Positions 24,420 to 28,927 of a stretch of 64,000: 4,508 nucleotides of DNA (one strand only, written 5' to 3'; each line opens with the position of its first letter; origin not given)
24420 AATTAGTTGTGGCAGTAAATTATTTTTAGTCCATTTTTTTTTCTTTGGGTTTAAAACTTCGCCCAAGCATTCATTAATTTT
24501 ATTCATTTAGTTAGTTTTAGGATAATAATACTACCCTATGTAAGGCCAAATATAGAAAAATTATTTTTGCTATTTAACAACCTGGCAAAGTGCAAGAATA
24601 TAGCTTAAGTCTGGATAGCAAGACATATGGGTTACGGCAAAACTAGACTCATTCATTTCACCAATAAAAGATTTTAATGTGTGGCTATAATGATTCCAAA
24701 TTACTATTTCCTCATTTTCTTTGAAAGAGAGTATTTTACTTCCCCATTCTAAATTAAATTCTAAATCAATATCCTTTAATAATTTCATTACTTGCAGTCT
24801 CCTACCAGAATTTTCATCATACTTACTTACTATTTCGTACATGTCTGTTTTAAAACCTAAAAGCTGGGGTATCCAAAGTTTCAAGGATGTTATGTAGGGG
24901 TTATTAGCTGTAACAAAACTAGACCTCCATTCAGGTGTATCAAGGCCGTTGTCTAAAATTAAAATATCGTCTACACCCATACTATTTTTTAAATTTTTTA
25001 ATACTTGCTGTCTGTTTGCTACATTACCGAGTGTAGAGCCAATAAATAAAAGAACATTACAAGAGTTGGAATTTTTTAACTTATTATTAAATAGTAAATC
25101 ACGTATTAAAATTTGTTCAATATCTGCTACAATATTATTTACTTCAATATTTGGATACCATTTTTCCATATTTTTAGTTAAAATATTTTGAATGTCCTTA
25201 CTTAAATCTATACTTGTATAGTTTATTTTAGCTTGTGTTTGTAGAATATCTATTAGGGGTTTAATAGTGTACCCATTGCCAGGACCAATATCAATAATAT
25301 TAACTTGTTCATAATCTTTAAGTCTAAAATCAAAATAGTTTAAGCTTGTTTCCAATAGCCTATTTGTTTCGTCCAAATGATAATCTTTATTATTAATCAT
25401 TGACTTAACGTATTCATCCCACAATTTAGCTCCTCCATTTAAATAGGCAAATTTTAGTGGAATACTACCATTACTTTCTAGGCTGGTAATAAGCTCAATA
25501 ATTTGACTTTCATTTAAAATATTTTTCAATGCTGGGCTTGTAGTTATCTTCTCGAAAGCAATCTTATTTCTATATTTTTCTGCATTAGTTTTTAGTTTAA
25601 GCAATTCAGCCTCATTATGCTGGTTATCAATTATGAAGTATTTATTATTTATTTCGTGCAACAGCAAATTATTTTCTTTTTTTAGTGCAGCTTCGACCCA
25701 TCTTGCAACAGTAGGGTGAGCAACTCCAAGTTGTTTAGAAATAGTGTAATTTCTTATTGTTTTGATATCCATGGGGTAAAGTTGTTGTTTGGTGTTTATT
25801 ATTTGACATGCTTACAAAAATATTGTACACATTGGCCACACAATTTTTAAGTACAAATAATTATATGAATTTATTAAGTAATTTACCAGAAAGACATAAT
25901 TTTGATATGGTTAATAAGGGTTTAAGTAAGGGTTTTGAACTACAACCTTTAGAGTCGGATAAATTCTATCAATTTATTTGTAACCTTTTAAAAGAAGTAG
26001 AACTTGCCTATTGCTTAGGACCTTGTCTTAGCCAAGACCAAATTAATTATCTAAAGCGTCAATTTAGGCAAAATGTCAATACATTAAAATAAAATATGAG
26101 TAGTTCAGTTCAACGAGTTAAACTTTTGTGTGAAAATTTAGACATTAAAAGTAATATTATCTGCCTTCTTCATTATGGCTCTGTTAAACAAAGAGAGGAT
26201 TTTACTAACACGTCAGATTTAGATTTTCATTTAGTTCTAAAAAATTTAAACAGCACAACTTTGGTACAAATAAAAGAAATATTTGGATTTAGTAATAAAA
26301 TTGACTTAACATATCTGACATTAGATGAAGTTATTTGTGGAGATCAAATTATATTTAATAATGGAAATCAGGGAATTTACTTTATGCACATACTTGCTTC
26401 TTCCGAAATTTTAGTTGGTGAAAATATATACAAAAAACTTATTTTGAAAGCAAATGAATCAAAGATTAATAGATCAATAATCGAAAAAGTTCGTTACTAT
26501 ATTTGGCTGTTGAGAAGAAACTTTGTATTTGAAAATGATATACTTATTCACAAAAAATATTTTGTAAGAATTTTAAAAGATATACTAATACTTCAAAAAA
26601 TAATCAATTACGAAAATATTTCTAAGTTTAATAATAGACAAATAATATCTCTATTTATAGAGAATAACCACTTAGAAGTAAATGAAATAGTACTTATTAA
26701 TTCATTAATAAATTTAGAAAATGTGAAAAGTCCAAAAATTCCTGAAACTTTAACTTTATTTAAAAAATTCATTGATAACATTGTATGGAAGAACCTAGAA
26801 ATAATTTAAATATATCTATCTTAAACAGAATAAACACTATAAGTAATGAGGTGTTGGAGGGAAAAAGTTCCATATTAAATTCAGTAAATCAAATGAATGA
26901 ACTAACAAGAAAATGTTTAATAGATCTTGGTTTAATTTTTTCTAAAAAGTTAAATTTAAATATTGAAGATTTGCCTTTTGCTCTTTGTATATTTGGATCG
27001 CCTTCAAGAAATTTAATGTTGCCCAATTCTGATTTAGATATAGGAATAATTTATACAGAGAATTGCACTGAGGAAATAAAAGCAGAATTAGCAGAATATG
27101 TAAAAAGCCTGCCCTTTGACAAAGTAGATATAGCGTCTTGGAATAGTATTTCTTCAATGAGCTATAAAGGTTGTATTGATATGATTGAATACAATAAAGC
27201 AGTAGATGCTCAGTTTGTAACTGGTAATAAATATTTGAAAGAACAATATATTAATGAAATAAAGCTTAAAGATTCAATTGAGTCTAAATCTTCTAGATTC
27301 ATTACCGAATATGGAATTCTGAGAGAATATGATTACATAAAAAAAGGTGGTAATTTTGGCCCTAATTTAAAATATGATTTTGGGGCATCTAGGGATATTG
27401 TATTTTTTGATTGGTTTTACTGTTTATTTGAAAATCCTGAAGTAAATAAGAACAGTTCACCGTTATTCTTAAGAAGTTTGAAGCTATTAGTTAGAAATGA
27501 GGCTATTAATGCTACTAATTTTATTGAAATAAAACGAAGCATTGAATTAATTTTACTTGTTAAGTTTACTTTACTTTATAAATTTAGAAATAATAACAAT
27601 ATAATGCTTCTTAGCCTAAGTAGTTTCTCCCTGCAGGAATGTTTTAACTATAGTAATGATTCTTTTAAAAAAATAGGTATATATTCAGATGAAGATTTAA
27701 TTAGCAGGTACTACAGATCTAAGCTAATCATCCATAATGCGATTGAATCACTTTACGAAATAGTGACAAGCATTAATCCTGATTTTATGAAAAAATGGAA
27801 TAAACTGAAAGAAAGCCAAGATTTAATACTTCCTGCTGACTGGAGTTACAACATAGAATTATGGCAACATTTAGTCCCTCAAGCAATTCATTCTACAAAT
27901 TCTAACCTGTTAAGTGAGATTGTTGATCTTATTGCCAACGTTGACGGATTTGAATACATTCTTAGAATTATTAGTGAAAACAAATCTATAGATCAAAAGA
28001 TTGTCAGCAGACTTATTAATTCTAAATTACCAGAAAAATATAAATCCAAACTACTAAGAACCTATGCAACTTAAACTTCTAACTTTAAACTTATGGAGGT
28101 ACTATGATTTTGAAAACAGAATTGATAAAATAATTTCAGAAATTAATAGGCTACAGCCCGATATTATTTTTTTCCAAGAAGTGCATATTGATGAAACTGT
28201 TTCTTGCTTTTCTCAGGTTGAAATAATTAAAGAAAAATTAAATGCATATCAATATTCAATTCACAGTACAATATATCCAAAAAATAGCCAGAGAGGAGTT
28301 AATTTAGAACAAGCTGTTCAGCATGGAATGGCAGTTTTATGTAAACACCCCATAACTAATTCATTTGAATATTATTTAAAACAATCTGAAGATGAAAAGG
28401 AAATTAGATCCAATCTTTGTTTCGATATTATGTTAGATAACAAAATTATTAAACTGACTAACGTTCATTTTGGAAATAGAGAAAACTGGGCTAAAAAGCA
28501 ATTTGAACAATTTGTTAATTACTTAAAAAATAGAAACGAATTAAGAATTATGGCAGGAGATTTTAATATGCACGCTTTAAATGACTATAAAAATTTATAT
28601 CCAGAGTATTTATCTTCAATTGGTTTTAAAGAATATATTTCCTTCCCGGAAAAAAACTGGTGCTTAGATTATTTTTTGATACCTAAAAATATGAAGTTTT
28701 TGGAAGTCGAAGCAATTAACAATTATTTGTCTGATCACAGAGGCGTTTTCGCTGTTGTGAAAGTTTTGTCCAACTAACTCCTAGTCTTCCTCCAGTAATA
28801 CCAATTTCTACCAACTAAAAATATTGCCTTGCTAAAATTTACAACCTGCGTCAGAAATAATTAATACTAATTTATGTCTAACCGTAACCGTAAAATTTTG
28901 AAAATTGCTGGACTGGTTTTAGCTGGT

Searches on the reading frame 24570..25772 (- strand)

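Call 7: search_protein_families(library=pfam, proteins=[window:24570-25772:-], max_evalue=0.001)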
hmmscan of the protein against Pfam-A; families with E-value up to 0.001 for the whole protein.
window:24570-25772:- (400 aa): 1 family
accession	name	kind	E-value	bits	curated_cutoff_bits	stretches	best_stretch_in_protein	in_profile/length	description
PF10017.15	Methyltransf_33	-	4.4e-21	75.7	23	1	94-397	5-303/304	Histidine-specific methyltransferase, SAM-dependent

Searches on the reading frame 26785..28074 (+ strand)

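Call 7: search_protein_families(library=pfam, proteins=[window:26785-28074:+], max_evalue=0.001)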
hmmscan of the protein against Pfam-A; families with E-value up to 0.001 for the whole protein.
window:26785-28074:+ (429 aa): 3 families
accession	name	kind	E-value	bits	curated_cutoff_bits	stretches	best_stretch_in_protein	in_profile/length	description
PF18765.7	Polbeta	-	5.5e-07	30.1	26.9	1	66-122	15-72/93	Polymerase beta, Nucleotidyltransferase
PF01909.29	NTP_transf_2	-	7.1e-07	30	21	1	66-123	16-78/93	Nucleotidyltransferase domain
PF03445.19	DUF294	-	0.00075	19.8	21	0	28-105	15-90/138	Putative nucleotidyltransferase DUF294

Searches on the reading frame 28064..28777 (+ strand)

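Call 7: search_protein_families(library=pfam, proteins=[window:28064-28777:+], max_evalue=0.001)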
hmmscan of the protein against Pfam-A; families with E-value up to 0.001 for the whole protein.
window:28064-28777:+ (237 aa): 1 family
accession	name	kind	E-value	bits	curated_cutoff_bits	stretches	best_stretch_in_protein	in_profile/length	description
PF03372.29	Exo_endo_phos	-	6.7e-16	59.1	24.5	1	6-225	1-225/225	Endonuclease/Exonuclease/phosphatase family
